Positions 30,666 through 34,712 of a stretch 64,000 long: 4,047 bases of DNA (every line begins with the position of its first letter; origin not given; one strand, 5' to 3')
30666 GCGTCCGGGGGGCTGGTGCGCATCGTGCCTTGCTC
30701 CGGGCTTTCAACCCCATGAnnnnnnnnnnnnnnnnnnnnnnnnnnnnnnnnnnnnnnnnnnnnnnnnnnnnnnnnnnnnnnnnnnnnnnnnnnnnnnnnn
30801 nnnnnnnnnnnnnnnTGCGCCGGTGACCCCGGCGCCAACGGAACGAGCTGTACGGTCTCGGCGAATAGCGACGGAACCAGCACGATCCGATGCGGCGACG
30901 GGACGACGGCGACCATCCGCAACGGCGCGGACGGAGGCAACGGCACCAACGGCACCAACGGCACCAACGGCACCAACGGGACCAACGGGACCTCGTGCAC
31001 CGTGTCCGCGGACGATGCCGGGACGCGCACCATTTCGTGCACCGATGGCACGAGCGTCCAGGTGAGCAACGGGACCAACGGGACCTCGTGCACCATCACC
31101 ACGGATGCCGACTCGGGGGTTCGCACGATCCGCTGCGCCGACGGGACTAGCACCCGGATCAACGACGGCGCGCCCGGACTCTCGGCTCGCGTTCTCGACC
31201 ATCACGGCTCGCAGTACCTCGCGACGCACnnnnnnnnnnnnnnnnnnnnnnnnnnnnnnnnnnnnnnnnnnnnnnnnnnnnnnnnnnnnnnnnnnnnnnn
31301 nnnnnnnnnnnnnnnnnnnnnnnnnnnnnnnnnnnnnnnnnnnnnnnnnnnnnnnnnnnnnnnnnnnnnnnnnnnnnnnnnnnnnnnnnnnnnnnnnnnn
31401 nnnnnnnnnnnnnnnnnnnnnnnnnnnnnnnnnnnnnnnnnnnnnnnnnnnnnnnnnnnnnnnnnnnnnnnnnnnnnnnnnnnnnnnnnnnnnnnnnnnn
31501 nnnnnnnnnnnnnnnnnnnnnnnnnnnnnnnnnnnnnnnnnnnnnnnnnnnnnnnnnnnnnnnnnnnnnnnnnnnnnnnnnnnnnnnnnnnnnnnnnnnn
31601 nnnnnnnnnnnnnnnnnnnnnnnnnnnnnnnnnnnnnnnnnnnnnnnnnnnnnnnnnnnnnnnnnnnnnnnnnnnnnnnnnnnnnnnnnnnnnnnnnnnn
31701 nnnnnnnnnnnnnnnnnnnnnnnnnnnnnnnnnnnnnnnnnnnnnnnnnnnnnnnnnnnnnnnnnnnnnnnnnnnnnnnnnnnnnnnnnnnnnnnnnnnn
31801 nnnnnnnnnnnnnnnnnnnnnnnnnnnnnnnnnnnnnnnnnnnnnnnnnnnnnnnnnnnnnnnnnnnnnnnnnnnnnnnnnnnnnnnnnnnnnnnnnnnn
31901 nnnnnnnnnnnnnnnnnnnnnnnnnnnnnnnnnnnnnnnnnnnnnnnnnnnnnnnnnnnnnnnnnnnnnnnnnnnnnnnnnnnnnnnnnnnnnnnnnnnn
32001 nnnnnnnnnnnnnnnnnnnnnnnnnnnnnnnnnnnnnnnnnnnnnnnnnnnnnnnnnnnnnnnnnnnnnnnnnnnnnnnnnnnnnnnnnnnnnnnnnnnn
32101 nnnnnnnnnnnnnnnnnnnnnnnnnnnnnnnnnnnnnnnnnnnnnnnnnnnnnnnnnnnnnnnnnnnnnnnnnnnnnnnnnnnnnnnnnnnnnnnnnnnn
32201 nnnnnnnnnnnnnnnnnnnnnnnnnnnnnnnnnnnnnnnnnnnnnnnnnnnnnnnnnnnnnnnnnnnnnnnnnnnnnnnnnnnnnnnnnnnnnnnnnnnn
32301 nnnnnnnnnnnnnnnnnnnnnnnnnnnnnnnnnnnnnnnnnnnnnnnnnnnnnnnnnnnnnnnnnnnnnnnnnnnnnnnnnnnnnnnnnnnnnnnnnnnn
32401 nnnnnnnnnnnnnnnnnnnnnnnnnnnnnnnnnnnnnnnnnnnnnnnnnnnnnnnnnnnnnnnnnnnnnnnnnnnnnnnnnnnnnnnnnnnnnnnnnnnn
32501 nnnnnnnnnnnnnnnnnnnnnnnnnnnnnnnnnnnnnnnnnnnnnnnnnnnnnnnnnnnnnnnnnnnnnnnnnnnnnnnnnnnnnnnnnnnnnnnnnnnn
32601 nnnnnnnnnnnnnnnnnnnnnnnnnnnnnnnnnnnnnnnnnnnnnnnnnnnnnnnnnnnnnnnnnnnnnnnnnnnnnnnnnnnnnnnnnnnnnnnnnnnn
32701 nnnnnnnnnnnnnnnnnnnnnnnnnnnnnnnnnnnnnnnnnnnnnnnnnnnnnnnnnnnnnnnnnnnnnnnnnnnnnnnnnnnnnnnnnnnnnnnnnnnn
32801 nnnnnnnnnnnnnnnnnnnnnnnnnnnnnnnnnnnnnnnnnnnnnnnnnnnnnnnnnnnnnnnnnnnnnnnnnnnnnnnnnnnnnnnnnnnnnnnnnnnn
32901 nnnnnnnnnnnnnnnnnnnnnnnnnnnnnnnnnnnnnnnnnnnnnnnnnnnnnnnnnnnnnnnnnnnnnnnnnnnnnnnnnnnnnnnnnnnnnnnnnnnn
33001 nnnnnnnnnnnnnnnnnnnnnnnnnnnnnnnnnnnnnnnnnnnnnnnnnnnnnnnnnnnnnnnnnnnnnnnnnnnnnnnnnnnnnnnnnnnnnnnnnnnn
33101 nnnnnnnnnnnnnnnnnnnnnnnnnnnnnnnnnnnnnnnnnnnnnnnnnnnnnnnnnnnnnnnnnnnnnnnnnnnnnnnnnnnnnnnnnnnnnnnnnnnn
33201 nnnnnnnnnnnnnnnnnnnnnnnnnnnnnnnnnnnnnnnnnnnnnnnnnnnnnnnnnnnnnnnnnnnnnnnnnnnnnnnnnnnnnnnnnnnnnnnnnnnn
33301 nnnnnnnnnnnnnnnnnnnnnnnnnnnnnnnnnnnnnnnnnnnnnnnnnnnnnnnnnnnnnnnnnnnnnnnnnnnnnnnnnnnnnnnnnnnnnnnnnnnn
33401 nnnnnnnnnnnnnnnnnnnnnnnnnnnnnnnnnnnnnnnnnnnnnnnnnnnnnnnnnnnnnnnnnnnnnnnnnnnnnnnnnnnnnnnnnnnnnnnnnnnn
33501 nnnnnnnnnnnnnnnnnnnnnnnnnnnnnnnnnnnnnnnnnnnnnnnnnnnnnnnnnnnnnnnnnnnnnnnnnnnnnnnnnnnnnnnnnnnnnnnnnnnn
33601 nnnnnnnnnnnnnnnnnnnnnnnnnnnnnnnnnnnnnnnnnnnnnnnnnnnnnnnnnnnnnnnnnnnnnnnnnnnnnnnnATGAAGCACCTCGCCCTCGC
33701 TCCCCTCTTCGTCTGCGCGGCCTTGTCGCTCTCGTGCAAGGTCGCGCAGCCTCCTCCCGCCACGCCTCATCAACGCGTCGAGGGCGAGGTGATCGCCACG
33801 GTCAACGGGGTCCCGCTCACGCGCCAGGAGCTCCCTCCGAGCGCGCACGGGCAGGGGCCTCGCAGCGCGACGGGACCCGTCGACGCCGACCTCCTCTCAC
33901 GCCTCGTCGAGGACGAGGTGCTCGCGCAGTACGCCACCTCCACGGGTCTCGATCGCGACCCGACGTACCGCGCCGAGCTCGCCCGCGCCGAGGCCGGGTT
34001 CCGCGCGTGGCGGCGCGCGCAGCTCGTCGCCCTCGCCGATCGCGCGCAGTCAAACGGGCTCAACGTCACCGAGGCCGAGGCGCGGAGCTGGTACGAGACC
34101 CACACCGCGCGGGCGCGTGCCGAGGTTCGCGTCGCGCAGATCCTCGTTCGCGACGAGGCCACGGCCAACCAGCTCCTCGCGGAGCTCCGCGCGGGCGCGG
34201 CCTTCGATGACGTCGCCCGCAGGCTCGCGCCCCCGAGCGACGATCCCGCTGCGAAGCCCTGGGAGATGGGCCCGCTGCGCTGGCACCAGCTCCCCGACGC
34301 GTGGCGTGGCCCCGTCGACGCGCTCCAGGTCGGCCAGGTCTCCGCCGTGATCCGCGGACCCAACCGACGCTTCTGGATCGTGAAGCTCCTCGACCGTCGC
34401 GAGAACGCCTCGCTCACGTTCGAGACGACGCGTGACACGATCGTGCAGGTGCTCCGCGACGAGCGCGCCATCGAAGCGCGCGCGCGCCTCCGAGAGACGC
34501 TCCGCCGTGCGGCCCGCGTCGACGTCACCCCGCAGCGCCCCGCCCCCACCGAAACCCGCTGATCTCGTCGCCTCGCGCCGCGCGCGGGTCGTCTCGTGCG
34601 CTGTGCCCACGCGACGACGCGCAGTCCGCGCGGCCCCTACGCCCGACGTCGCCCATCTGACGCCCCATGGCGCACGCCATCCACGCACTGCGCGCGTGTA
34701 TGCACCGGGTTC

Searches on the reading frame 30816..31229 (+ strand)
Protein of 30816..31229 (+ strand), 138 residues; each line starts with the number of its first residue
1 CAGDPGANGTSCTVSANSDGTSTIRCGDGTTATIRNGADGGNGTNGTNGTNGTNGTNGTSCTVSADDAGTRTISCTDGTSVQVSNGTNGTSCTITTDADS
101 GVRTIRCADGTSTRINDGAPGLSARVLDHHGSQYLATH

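Call 23: search_protein_representatives(protein=window:30816-31229:+)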
Query: 138 residues. Proteins with E-value up to 0.001 (for the whole library): 977; up to 1e-10: 233; up to 1e-30: 17. The best 150 are listed.
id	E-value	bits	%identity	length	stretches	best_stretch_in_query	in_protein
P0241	8.7e-63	226.5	48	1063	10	5-123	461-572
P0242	3.8e-51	188.8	54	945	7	6-121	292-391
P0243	4.5e-45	169.1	46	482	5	2-87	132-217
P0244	4.4e-44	165.9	51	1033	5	3-118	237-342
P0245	6.4e-44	165.4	49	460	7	41-121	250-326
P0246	3.7e-41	156.4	40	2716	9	6-119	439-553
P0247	3.7e-39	150.0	60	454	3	2-119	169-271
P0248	2.2e-37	144.2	45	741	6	3-96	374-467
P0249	3.0e-37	143.8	51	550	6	5-121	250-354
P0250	1.7e-34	134.8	53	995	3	3-89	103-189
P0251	2.4e-34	134.4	46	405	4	3-89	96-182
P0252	6.2e-34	133.0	49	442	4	45-122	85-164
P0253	8.5e-34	132.6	46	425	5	6-90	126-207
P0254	1.7e-32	128.4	44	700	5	3-89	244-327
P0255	1.1e-31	125.8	52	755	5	60-121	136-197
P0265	4.4e-26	107.6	51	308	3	3-91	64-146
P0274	1.4e-23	99.6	53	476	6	10-117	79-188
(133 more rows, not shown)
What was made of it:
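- Closest known: Collagen-flanked surface repeat proteins. Same: It finds 977 representative proteins with the same architecture (call 23).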

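Call 25: search_protein_families(library=pfam, proteins=[P0247, P0274, P0265, P0243, P0251], max_evalue=0.01)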
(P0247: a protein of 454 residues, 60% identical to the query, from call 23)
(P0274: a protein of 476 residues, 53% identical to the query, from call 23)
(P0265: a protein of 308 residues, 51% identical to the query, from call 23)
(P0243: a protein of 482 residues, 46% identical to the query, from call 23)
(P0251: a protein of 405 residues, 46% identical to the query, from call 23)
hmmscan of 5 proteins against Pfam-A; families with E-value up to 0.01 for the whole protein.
P0247 (454 aa): 3 families
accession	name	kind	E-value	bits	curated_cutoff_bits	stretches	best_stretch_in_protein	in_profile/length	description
PF19079.5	CFSR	-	1.4e-13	51.3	27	0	25-67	1-49/49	Collagen-flanked surface repeat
PF07202.18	Tcp10_C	-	0.005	16.9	36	0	37-49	19-31/35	T-complex protein 10 C-terminus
PF16378.10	DUF4988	-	0.0066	16.7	30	0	181-230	42-100/183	Domain of unknown function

P0274 (476 aa): 3 families
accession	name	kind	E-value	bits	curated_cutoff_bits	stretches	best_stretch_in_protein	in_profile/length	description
PF25784.1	BigA_N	-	2.4e-06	28.1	24.5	0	70-105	13-47/80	BigA and YdbA N-terminal beta barrel domain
PF19079.5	CFSR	-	7.6e-06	26.5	27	0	110-130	9-31/49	Collagen-flanked surface repeat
PF02736.25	Myosin_N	-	0.0002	21.5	27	0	82-106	19-43/45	Myosin N-terminal SH3-like domain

P0265 (308 aa): 6 families
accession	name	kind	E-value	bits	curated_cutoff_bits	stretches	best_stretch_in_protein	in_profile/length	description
PF00530.23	SRCR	-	5.4e-20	72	26.1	1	232-307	1-79/100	Scavenger receptor cysteine-rich domain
PF19079.5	CFSR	-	1.5e-07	32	27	1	28-69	2-49/49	Collagen-flanked surface repeat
PF01391.23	Collagen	-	4.1e-06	26.9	27.2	0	175-198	13-36/60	Collagen triple helix repeat (20 copies)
PF15494.11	SRCR_2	-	5.3e-05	24.2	27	1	242-276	6-42/99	Scavenger receptor cysteine-rich domain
PF07202.18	Tcp10_C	-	0.00048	20.2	36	0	40-53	2-15/35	T-complex protein 10 C-terminus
PF25784.1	BigA_N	-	0.009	16.6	24.5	0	112-140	19-47/80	BigA and YdbA N-terminal beta barrel domain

P0243 (482 aa): 3 families
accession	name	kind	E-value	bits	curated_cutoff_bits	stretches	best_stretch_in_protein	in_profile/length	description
PF01391.23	Collagen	-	6.7e-14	51.8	27.2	3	23-48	28-53/60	Collagen triple helix repeat (20 copies)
PF16378.10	DUF4988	-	1.6e-07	31.8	30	0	193-222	42-72/183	Domain of unknown function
PF19079.5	CFSR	-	1.5e-05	25.5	27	0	185-226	1-48/49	Collagen-flanked surface repeat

P0251 (405 aa): 6 families
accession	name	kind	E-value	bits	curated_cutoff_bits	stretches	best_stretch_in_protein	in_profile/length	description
PF19079.5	CFSR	-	4e-10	40.2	27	1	99-141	1-49/49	Collagen-flanked surface repeat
PF01391.23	Collagen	-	1.4e-08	34.8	27.2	1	130-151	31-52/60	Collagen triple helix repeat (20 copies)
PF00630.25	Filamin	-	0.00013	23.1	26.9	0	88-118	50-67/93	Filamin/ABP280 repeat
PF16378.10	DUF4988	-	0.00013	22.3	30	0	108-134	43-69/183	Domain of unknown function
PF25784.1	BigA_N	-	0.00054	20.5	24.5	0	109-129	27-47/80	BigA and YdbA N-terminal beta barrel domain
PF02736.25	Myosin_N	-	0.00061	20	27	0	60-81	19-40/45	Myosin N-terminal SH3-like domain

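Call 26: search_protein_families(library=ncbifam, proteins=[P0247, P0274, P0265, P0243, window:30816-31229:+], max_evalue=0.01)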
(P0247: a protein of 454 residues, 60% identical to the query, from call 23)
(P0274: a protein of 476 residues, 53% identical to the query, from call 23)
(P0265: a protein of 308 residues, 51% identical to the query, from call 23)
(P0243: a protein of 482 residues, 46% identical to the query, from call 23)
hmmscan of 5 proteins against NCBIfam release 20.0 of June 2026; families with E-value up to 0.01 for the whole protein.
P0247 (454 aa): 1 family
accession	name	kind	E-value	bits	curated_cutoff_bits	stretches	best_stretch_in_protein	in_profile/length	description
TIGR04203.1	RPT_S_cricet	repeat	8.9e-23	80.2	60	6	105-133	4-37/38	TIGR04203-type repeat-containing surface protein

P0274 (476 aa): 1 family
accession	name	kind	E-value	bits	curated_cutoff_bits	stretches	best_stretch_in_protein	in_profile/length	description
TIGR04203.1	RPT_S_cricet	repeat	1.8e-22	79.2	60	2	247-265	3-21/38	TIGR04203-type repeat-containing surface protein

P0265 (308 aa): 2 families
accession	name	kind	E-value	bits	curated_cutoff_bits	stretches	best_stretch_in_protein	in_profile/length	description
NF038329.2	gly_rich_SclB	equivalog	2.4e-07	30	325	1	26-199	179-334/442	LPXTG-anchored collagen-like adhesin Scl2/SclB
TIGR04203.1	RPT_S_cricet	repeat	0.00029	21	60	0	31-62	2-38/38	TIGR04203-type repeat-containing surface protein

P0243 (482 aa): 4 families
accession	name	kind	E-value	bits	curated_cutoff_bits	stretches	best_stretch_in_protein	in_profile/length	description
TIGR04203.1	RPT_S_cricet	repeat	2e-13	50.2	60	3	192-220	5-38/38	TIGR04203-type repeat-containing surface protein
NF038329.2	gly_rich_SclB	equivalog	7.4e-10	38.3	325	1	23-237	132-322/442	LPXTG-anchored collagen-like adhesin Scl2/SclB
NF038330.1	adhesin_SclA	exception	2.6e-06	27.3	400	1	82-237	118-258/405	LPXTG-anchored collagen-like adhesin Scl1/SclA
NF046116.1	adhesin_Lcl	equivalog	4.2e-05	22.3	500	1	20-271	66-304/431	collagen-like adhesin Lcl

window:30816-31229:+ (138 aa): 1 family
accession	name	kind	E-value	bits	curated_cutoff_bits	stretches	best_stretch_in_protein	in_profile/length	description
TIGR04203.1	RPT_S_cricet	repeat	3e-05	24.1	60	1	11-40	3-37/38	TIGR04203-type repeat-containing surface protein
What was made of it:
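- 30822..31178 (+): N-terminal stalk of A (aa 24-142): Gly-X-Y x3, module 1 (C33-N57), Gly-X-Y x8, module 2 (C82-N106), Gly-X-Y x2, module 3 (C113-N137), then DGAPG. The modules are homologous to CFSR/TIGR04203 repeats: phmmer links them to P0247 at E=3.7e-39, and P0247 scores 80 bits on TIGR04203 and E=1.4e-13 on PF19079 (calls 23, 25, 26).
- On Collagen-flanked surface repeat (PF19079 / TIGR04203), for paralog A: Homology is supported indirectly: phmmer links it to P0247 at E=3.7e-39, and P0247 scores 80 bits on TIGR04203 (calls 23, 26).
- Closest known: Collagen-flanked surface repeat proteins. Same: The best hits are bona fide CFSR/TIGR04203 proteins (calls 25, 26).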

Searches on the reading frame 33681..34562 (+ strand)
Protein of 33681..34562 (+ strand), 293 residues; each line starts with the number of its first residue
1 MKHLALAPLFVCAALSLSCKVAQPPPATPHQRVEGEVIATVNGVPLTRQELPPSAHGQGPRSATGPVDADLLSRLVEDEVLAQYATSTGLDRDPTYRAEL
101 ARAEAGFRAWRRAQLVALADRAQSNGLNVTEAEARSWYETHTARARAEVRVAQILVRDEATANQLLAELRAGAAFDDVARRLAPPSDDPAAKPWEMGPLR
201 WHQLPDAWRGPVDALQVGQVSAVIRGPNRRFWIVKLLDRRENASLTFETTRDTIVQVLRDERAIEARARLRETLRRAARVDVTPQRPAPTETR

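Call 21: search_protein_families(library=pfam, proteins=[window:33681-34562:+], max_evalue=0.001)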
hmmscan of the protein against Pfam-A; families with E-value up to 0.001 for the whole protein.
window:33681-34562:+ (293 aa): 2 families
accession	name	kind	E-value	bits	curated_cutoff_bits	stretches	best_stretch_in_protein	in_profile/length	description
PF13145.12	Rotamase_2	-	2.1e-13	51.6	27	1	129-252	1-121/121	PPIC-type PPIASE domain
PF13616.12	Rotamase_3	-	0.00032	21.6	22.5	1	159-239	37-115/116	PPIC-type PPIASE domain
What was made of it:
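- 33681..34562 (+): PpiC/parvulin-type peptidyl-prolyl isomerase lipoprotein between the two cytochrome genes; a conserved partner of A-type genes, whose role in the stalk story is unproven. PF13145 Rotamase_2, E=2e-13 (call 21).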

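Call 53: search_protein_families(library=ncbifam, proteins=[window:33681-34562:+], max_evalue=0.01)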
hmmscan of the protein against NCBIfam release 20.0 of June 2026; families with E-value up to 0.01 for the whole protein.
window:33681-34562:+ (293 aa): 7 families
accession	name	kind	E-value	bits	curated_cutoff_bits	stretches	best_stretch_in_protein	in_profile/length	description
NF008054.0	PRK10788.1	equivalog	4.3e-10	38.9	493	1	118-281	238-400/626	peptidylprolyl isomerase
NF000809.0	PRK00059.1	equivalog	4.7e-08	32.8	303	1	124-281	169-329/336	peptidylprolyl isomerase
NF002827.0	PRK03002.1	equivalog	1.6e-07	30.6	343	1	143-265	131-249/285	peptidylprolyl isomerase PrsA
TIGR02925.1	cis_trans_EpsD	equivalog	1.7e-05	24.5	108.9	1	32-183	23-174/232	EpsD family peptidyl-prolyl cis-trans isomerase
NF002824.0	PRK02998.1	subfamily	7.6e-05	22.2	360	1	146-269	132-251/283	peptidylprolyl isomerase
NF002846.0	PRK03095.1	equivalog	0.00016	21.3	361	1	144-259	128-240/287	peptidylprolyl isomerase PrsA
NF003356.0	PRK04405.1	subfamily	0.00027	20.1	339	1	119-181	119-177/299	peptidylprolyl isomerase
